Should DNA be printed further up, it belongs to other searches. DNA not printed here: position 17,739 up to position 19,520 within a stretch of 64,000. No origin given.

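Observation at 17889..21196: Translationally coupled OLD-like ATPase/Toprim-like gene plus UvrD-like helicase: divergent Gabija / class-2 OLD-type candidate defence pair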

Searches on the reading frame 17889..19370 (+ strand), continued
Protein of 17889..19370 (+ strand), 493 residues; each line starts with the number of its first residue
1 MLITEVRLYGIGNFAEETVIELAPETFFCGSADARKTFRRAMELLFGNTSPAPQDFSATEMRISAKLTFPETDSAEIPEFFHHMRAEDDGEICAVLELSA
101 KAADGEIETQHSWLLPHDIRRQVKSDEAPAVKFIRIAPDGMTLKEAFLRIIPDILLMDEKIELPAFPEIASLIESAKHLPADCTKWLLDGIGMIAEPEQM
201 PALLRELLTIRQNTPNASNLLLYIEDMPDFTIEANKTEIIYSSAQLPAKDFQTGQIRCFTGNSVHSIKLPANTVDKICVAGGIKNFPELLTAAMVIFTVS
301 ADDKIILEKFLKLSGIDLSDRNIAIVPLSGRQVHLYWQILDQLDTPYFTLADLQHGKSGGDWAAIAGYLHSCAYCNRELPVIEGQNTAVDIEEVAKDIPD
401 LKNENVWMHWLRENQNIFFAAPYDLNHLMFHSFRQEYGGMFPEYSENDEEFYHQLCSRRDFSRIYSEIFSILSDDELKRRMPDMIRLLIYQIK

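Call 69: find_encoding_contigs(protein=P0001, flank=6000, max_places=3)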
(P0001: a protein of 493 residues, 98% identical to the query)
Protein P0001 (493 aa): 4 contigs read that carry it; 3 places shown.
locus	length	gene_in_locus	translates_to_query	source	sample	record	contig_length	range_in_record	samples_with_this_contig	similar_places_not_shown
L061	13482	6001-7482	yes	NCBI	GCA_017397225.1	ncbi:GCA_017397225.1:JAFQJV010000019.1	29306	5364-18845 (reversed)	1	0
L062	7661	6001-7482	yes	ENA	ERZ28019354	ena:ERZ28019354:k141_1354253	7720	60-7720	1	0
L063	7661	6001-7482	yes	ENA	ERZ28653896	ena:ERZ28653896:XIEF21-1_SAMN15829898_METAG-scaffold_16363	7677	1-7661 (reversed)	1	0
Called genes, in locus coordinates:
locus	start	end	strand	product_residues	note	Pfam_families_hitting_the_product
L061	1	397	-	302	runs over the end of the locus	-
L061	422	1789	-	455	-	PF00999:Na_H_Exchanger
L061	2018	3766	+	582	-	PF00270:DEAD, PF04851:ResIII (weak), PF00271:Helicase_C, PF03880:DbpA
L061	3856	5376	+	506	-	-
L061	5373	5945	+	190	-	PF01613:Flavin_Reduct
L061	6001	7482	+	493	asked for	PF20469:OLD-like_TOPRIM (weak)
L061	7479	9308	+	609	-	PF00580:UvrD-helicase, PF13245:AAA_19, PF01443:Viral_helicase1 (faint), PF13361:UvrD_C (weak)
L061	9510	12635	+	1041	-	PF16168:AIDA (weak), PF01839:FG-GAP (faint), PF13517:FG-GAP_3 (weak)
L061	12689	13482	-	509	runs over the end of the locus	PF13328:HD_4 (faint), PF03747:ADP_ribosyl_GH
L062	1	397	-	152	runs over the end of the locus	?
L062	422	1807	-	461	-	PF00999:Na_H_Exchanger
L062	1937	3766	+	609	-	PF00270:DEAD, PF04851:ResIII (weak), PF00271:Helicase_C, PF03880:DbpA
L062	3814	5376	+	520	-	-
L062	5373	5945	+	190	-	PF01613:Flavin_Reduct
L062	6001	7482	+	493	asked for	PF20469:OLD-like_TOPRIM (weak)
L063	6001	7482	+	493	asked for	PF20469:OLD-like_TOPRIM (weak)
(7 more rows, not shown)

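Call 72: find_encoding_contigs(protein=P0143, flank=5000, max_places=2)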
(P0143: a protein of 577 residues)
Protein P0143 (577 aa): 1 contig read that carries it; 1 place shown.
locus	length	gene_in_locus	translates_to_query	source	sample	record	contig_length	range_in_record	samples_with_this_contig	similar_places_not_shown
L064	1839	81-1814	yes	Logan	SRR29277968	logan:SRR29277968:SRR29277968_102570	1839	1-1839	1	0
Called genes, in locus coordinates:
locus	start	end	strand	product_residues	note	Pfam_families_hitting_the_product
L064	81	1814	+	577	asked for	-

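Call 73: find_encoding_contigs(protein=P0134, flank=5000, max_places=2)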
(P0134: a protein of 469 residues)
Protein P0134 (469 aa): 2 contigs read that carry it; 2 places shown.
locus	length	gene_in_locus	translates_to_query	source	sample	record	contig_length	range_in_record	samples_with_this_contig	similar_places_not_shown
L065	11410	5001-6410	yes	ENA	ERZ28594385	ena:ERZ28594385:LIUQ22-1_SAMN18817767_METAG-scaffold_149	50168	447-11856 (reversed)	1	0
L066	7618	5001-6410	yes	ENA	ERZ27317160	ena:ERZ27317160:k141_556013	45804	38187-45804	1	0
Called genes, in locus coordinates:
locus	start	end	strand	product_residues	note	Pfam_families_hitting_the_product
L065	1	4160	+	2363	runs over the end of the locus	PF25788:Ig_Rha78A_N (faint), PF01640:Peptidase_C10, PF00041:fn3 (weak), PF00353:HemolysinCabind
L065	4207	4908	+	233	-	PF15631:Imm-NTF2-2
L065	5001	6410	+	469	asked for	-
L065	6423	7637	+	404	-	PF00580:UvrD-helicase, PF13245:AAA_19, PF13361:UvrD_C (weak)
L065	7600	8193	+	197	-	-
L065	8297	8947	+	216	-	-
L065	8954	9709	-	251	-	PF02311:AraC_binding (faint), PF00165:HTH_AraC (faint), PF12833:HTH_18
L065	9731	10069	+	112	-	-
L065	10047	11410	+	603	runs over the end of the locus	?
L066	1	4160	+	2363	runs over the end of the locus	PF25788:Ig_Rha78A_N (faint), PF01640:Peptidase_C10, PF00041:fn3 (weak), PF00353:HemolysinCabind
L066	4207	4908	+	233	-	PF15631:Imm-NTF2-2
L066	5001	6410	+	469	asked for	-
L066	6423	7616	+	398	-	?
